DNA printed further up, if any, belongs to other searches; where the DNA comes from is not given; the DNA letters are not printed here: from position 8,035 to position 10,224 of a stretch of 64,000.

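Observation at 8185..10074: TIR-like / unknown / DUF218(YdcF)-like fusion protein: a TIR architecture I cannot match to any described system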

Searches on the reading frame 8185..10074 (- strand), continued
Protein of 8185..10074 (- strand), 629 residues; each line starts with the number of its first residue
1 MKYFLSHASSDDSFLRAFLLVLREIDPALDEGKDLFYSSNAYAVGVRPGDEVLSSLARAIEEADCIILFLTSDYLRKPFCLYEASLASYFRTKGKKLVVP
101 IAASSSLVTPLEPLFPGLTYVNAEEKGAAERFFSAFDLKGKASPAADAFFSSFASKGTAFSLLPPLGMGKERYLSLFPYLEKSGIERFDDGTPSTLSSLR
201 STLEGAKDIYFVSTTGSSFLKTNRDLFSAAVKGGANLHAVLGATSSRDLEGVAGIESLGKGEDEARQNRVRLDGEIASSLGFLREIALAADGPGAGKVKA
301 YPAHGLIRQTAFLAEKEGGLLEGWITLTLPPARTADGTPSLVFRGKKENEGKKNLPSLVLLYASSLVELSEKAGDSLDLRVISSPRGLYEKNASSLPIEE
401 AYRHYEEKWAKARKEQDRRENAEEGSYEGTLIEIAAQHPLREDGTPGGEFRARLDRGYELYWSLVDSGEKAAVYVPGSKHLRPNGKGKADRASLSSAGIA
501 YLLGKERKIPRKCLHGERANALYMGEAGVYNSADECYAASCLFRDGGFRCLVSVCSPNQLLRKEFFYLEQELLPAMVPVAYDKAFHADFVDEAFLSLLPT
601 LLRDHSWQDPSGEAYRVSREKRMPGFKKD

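Call 58: search_protein_families(library=pfam, proteins=[P0008, P0010, P0012, P0013, P0017, P0020, P0094, P0102, P0105, P0108], max_evalue=0.1)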
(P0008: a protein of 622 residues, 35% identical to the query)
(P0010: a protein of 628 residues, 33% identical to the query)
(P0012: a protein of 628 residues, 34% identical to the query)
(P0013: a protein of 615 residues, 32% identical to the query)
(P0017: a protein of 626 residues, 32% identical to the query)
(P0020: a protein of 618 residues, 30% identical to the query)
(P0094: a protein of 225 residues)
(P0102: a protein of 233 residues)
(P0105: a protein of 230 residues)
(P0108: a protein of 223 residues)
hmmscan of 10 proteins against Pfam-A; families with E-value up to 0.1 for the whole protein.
P0008 (622 aa): 6 families
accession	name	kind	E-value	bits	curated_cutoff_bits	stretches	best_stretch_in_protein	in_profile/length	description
PF13676.11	TIR_2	-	2e-06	28.7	28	1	4-122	2-109/122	TIR domain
PF02698.23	DUF218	-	2.6e-06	27.8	27.6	1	452-573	12-109/133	DUF218 domain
PF01582.25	TIR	-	0.0015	18.7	21.3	1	53-99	46-92/179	TIR domain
PF08937.16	ThsB_TIR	-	0.0044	17.8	21.2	1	4-100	1-94/100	Thoeris protein ThsB, TIR-like domain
PF22240.1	ISP_coupler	-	0.015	16.1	27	0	14-69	5-59/126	Type ISP restriction-modification enzyme, coupler domain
PF16224.10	DUF4883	-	0.037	14.9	27.1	0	120-160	16-56/119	DOmain of unknown function (DUF4883)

P0010 (628 aa): 3 families
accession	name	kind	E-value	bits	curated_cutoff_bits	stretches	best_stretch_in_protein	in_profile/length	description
PF13676.11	TIR_2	-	5.6e-14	53.1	28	1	9-121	1-110/122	TIR domain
PF02698.23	DUF218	-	3.7e-06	27.3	27.6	1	440-573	11-110/133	DUF218 domain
PF01582.25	TIR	-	3.4e-05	24.1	21.3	1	16-88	13-82/179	TIR domain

P0012 (628 aa): 3 families
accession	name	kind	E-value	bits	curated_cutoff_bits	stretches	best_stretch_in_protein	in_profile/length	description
PF13676.11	TIR_2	-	3.6e-14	53.7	28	1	9-121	1-110/122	TIR domain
PF01582.25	TIR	-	1e-06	29.1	21.3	1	16-100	13-98/179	TIR domain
PF02698.23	DUF218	-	6.7e-06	26.5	27.6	1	440-574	11-110/133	DUF218 domain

P0013 (615 aa): 3 families
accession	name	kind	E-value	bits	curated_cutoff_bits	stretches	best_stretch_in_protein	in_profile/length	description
PF13676.11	TIR_2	-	3.9e-13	50.4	28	1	8-121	1-111/122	TIR domain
PF02698.23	DUF218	-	1.1e-05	25.8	27.6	1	440-568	12-109/133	DUF218 domain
PF01582.25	TIR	-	0.013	15.7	21.3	1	43-102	37-100/179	TIR domain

P0017 (626 aa): 3 families
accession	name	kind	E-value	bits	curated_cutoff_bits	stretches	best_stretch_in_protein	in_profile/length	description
PF13676.11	TIR_2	-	5.8e-07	30.5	28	1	12-108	2-96/122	TIR domain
PF02698.23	DUF218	-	7.9e-06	26.3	27.6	1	446-569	11-105/133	DUF218 domain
PF01582.25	TIR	-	0.03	14.6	21.3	1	50-106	38-99/179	TIR domain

P0020 (618 aa): 2 families
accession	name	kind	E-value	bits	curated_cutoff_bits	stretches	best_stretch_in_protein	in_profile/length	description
PF13676.11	TIR_2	-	4.2e-09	37.4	28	1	12-129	2-114/122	TIR domain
PF02698.23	DUF218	-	1e-07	32.3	27.6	1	446-575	13-118/133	DUF218 domain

P0094 (225 aa): 1 family
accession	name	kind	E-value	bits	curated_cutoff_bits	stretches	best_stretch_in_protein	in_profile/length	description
PF02698.23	DUF218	-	0.0016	18.8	27.6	1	55-173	13-106/133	DUF218 domain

P0102 (233 aa): 0 families

P0105 (230 aa): 1 family
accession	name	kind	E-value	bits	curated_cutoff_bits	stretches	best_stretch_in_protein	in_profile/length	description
PF02698.23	DUF218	-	4.4e-05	23.9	27.6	1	50-195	13-110/133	DUF218 domain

P0108 (223 aa): 0 families

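Call 59: search_solved_structures(query=A1, max_evalue=0.0001, show_alignments=5)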
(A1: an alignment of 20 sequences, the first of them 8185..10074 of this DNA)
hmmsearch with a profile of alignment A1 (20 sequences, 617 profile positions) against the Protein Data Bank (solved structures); distinct sequences matched with E-value up to 0.0001: 11.
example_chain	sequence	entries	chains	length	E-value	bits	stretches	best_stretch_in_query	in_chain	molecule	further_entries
9phb_G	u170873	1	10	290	1.6e-13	53.6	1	5-99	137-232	SpbK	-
9mud_K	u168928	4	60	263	1.1e-08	37.6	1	7-116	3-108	Cat1 (CRISPR associated TIR 1) pentagonal filament | Cat1 (CRISPR associated TIR 1) pentagonal filament assembly | Cat1 (CRISPR-associated TIR 1)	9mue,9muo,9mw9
7uxr_A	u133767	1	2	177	3.8e-06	29.2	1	5-107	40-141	TIR domain protein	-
4c7m_A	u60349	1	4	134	4.1e-06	29.1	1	6-124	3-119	Toll/interleukin-1 receptor domain-containing protein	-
4lzp_B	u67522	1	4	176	4.8e-06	28.9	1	4-123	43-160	Putative uncharacterized protein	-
1fyw_A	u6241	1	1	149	3.3e-05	26.1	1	8-115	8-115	TOLL-LIKE RECEPTOR 2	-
1fyx_A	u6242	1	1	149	3.8e-05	25.9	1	8-115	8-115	TOLL-LIKE RECEPTOR 2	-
5h3c_A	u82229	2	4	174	6.4e-05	25.2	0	46-108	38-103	Protein SUPPRESSOR OF npr1-1, CONSTITUTIVE 1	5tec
7uwg_A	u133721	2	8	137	7.7e-05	24.9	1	7-111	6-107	Molecular chaperone Tir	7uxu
4lqc_A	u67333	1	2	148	7.8e-05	24.9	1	4-127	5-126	TcpB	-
8g83_A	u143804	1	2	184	9.2e-05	24.6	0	5-111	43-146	NAD(+) hydrolase AbTIR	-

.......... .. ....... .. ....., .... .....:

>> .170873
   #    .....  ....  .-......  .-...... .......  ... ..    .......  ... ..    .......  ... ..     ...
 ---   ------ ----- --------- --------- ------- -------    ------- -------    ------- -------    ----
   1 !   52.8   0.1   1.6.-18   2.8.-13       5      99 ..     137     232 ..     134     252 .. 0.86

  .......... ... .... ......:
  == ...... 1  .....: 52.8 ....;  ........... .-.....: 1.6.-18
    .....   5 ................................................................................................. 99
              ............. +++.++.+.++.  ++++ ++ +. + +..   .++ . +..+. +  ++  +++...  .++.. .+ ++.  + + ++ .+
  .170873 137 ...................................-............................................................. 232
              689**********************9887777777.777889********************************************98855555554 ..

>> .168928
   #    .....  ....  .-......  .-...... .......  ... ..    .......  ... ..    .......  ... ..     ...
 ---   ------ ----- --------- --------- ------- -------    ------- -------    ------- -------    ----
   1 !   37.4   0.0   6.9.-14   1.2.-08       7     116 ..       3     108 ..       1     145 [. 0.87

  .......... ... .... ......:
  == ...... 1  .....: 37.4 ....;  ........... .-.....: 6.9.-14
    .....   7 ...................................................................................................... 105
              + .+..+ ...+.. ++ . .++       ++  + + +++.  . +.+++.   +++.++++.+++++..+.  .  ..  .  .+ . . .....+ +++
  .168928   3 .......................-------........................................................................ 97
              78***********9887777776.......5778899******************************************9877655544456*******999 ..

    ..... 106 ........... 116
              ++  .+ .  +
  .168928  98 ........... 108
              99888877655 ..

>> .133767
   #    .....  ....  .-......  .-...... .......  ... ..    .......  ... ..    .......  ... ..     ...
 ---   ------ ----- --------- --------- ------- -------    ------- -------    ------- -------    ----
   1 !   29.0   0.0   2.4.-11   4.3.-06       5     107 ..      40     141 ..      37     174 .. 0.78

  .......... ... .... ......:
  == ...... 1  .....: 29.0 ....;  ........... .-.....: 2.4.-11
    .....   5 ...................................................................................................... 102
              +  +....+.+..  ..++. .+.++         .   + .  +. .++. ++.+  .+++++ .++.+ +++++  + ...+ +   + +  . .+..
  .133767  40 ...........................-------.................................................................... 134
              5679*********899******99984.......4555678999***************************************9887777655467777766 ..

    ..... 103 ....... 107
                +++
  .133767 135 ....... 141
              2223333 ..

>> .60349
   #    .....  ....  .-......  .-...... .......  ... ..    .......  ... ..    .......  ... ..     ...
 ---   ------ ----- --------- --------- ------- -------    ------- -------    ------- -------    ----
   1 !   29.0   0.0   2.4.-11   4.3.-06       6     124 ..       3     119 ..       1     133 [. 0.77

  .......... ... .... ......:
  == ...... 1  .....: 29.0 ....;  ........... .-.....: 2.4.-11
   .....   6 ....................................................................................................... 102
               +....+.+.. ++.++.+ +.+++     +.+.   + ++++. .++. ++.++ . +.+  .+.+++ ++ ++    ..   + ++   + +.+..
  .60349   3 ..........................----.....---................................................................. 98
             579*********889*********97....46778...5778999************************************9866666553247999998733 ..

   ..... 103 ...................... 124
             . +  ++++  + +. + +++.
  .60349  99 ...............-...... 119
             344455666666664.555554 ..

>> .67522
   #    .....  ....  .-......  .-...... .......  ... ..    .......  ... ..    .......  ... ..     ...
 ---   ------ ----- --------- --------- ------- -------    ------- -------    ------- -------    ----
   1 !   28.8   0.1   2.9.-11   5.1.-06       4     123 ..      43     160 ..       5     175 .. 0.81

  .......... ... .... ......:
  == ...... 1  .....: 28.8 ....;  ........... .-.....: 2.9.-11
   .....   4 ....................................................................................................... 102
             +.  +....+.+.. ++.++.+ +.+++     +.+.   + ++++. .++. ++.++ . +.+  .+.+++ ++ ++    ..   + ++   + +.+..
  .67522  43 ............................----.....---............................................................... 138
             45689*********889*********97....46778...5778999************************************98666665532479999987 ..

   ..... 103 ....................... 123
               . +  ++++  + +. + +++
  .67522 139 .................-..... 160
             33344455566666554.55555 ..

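Call 61: search_protein_families(library=pfam, proteins=[P0060, P0088, P0089, P0093, P0099, P0111, P0117, P0136, P0140, P0058], max_evalue=0.01)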
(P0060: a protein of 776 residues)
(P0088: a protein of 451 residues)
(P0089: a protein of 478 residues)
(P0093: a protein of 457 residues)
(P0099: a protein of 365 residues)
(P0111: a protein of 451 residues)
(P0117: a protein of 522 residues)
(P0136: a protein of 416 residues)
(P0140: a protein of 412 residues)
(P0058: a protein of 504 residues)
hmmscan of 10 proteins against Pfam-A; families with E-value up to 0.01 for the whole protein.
P0060 (776 aa): 1 family
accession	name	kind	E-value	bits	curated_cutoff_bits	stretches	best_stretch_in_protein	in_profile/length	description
PF17802.7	SpaA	-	1.1e-05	26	23.1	1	242-316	3-83/91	Prealbumin-like fold domain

P0088 (451 aa): 0 families

P0089 (478 aa): 1 family
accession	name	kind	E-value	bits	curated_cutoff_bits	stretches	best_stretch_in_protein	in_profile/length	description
PF02698.23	DUF218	-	9.2e-08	32.5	27.6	1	251-369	11-104/133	DUF218 domain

P0093 (457 aa): 0 families

P0099 (365 aa): 1 family
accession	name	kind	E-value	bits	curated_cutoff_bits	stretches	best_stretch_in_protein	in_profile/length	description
PF02698.23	DUF218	-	0.003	17.9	27.6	1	188-252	14-66/133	DUF218 domain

P0111 (451 aa): 0 families

P0117 (522 aa): 0 families

P0136 (416 aa): 1 family
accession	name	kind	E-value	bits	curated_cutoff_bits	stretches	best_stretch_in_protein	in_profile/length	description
PF02698.23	DUF218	-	0.0054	17.1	27.6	1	43-118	12-66/133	DUF218 domain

P0140 (412 aa): 1 family
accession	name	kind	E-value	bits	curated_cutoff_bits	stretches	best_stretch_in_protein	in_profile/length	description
PF06485.17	Tab2-like_N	-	0.0078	16.7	25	0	180-259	14-89/103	RNA-binding protein Tab2/Atab2 N terminal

P0058 (504 aa): 0 families

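Call 78: list_cluster_members(proteins=[window:8188-10074:-, P0002, P0008, P0016, P0021])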
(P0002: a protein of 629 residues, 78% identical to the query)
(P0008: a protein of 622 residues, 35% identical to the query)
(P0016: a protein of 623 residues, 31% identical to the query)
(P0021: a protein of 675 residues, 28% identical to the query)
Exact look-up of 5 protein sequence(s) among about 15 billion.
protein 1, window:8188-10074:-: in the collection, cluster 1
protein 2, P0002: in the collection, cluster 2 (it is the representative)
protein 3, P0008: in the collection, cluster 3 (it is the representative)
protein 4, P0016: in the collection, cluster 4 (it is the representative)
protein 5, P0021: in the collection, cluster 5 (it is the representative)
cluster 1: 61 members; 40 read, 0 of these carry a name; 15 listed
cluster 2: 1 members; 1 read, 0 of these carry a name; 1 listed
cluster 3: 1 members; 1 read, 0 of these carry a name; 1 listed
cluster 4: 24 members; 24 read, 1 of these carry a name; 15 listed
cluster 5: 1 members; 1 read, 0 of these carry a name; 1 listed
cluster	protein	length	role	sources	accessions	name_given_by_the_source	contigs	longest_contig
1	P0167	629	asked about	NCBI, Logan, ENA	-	-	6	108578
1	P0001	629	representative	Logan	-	-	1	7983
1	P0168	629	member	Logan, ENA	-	-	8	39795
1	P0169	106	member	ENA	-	-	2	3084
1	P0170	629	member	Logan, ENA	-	-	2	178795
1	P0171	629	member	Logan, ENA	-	-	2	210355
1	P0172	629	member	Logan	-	-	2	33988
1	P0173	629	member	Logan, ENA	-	-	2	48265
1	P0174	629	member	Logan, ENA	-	-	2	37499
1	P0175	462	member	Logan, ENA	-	-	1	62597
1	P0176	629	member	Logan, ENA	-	-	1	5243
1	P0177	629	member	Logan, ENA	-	-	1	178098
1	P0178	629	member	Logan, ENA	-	-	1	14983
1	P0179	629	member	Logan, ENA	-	-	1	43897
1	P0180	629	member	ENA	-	-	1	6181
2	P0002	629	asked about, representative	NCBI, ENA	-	-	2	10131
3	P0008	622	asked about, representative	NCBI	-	-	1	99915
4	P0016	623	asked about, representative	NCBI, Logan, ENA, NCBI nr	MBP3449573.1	MAG: TIR domain-containing protein [Spirochaetaceae bacterium] | TIR domain-containing protein [Spirochaetaceae bacterium]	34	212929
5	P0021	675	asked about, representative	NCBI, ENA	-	-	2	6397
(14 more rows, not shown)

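Call 84: search_protein_families(library=phrogs, proteins=[window:8185-10074:-], max_evalue=0.001)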
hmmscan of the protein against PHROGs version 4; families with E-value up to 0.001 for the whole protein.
window:8185-10074:- (629 aa): 0 families
